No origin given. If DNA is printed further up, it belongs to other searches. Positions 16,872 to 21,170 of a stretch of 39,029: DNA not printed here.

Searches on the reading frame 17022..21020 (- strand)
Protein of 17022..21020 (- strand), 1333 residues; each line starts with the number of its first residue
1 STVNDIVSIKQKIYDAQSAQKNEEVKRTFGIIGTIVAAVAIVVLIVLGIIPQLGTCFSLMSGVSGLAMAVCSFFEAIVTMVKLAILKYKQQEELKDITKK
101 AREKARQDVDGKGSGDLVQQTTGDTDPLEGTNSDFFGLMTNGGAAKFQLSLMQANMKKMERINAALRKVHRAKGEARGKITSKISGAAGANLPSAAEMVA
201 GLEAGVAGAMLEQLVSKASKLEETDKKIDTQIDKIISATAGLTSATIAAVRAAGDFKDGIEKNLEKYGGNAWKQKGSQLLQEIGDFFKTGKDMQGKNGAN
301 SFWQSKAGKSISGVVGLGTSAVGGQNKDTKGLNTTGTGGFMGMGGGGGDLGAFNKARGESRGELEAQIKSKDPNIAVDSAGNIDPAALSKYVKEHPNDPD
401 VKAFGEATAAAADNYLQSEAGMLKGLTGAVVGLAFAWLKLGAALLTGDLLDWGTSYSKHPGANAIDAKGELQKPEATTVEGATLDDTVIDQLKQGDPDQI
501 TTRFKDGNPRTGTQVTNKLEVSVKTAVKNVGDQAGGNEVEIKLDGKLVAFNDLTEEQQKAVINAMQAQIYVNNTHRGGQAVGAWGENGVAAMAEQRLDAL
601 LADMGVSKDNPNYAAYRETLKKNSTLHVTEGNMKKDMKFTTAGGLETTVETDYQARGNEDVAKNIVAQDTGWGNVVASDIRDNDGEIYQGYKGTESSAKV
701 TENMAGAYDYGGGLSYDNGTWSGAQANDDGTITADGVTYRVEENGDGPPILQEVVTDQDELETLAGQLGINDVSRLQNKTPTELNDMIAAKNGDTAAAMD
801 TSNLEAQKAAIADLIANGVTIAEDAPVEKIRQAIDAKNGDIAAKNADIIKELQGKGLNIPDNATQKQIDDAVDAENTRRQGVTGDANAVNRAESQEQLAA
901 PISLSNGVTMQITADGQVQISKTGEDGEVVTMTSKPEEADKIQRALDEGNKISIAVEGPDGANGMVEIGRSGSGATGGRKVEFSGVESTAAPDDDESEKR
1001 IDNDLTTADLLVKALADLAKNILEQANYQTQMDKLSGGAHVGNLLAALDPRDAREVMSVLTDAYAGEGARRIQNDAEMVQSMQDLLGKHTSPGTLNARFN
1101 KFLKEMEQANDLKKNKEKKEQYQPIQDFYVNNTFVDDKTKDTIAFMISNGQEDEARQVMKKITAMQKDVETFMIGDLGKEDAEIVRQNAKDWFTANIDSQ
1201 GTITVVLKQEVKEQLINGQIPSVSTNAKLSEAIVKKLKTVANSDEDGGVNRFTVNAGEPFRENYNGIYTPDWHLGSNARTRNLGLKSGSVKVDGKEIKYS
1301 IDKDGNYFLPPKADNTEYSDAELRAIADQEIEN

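Call 51: search_protein_families(library=pfam, proteins=[window:17022-21020:-], max_evalue=1)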
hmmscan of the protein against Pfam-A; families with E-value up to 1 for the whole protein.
window:17022-21020:- (1333 aa): 2 families
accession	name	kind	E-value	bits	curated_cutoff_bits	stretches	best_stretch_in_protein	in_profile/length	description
PF14748.11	P5CR_dimer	-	0.083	13.6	25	1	776-819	56-99/105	Pyrroline-5-carboxylate reductase dimerisation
PF14015.11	DUF4231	-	0.76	10.7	24.7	0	16-75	4-66/103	Protein of unknown function (DUF4231)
